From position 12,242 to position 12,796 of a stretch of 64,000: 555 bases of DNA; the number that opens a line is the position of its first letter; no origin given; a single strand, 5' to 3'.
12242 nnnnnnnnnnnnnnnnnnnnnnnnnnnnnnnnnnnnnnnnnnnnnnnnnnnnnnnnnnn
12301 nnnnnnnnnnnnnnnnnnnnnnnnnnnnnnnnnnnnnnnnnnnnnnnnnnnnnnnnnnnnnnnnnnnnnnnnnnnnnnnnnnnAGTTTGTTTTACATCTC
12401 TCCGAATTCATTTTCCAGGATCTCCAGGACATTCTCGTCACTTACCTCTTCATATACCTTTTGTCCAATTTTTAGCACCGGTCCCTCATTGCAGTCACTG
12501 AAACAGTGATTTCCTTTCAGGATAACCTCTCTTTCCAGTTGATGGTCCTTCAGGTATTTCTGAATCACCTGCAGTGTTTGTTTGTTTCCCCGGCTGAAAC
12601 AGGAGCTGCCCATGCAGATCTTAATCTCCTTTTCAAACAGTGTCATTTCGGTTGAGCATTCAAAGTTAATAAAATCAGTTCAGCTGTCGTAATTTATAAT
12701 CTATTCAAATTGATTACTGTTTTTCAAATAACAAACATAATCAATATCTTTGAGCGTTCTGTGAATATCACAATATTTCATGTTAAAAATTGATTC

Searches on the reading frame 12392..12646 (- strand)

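Call 18: search_protein_families(library=ncbifam, proteins=[window:12392-12646:-], max_evalue=0.001)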
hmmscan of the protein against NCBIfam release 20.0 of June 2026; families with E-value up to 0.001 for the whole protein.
window:12392-12646:- (84 aa): 7 families
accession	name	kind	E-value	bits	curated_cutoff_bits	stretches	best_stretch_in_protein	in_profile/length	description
TIGR01958.1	nuoE_fam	subfamily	9.8e-09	35.5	142.4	1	7-78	70-145/148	NADH-quinone oxidoreductase subunit NuoE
NF005725.0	PRK07539.1-5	equivalog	2.7e-08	33.7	220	1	7-78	94-169/174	NADH-quinone oxidoreductase subunit NuoE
NF005722.0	PRK07539.1-2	equivalog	1.2e-07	32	141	1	6-79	78-155/157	NADH-quinone oxidoreductase subunit NuoE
NF041612.1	fdxn_Clost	equivalog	9e-07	29.4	150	1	15-80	23-90/102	2Fe-2S ferredoxin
NF004638.0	PRK05988.1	equivalog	1.1e-05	25.3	198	1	8-78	81-155/159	formate dehydrogenase subunit gamma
NF005724.0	PRK07539.1-4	equivalog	1.9e-05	24.6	280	1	7-78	95-170/240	NADH-quinone oxidoreductase subunit NuoE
NF009040.0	PRK12373.1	equivalog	0.00012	22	514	1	8-78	93-167/400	NADH-quinone oxidoreductase subunit E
